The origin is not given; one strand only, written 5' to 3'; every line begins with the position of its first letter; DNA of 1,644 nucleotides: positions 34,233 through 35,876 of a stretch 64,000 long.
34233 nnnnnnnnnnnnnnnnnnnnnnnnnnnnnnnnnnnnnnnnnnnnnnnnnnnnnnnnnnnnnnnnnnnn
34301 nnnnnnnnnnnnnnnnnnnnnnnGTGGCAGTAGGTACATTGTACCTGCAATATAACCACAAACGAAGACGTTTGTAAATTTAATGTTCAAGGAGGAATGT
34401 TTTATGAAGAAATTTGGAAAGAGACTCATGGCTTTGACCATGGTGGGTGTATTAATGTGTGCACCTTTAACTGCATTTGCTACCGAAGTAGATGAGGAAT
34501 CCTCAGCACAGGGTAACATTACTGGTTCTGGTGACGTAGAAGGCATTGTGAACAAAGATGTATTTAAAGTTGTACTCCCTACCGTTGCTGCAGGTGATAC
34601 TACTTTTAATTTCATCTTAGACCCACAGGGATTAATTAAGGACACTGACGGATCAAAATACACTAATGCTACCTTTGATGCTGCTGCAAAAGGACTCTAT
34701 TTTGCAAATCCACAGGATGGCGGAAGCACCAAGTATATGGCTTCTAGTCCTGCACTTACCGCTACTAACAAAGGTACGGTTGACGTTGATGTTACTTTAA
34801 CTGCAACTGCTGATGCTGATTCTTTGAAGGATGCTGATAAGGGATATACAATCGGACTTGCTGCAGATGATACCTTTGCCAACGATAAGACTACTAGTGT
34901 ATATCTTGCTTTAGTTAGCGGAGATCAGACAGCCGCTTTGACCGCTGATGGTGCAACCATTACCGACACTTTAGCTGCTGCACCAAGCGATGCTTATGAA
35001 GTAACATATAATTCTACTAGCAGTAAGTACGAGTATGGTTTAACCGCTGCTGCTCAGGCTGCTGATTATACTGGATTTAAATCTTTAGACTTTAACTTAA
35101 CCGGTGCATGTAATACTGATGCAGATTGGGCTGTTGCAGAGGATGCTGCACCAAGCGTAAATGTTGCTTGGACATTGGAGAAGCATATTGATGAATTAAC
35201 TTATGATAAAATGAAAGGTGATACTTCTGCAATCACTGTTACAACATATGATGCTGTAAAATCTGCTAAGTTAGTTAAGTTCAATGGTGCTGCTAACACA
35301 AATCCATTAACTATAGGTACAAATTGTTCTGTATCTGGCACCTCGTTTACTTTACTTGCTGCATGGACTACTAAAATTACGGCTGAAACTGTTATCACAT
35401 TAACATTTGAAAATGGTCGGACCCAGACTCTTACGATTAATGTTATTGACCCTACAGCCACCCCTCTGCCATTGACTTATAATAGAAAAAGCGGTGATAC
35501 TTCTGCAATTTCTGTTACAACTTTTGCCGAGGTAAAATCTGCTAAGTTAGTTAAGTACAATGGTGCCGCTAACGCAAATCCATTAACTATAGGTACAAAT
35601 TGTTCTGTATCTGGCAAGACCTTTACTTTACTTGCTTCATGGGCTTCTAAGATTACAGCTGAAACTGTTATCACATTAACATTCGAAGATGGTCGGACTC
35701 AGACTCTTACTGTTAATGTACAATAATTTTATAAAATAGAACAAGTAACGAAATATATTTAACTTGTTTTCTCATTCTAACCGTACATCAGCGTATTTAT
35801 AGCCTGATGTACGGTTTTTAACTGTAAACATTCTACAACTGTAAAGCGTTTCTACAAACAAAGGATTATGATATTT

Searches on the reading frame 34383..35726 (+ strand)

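Call 3: search_protein_families(library=pfam, proteins=[window:34383-35726:+], max_evalue=0.01)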
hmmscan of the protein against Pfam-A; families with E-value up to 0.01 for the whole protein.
window:34383-35726:+ (447 aa): 2 families
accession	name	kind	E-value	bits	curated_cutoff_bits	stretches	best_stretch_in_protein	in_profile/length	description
PF03442.20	CBM_X2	-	6.2e-07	29.9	28.9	2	365-444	7-83/83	Carbohydrate binding domain X2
PF12978.13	DUF3862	-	0.0066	16.8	25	0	284-348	87-152/159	Domain of Unknown Function with PDB structure (DUF3862)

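Call 4: search_protein_families(library=ncbifam, proteins=[window:34383-35726:+], max_evalue=0.01)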
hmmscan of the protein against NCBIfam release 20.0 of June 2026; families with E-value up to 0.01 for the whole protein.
window:34383-35726:+ (447 aa): 0 families
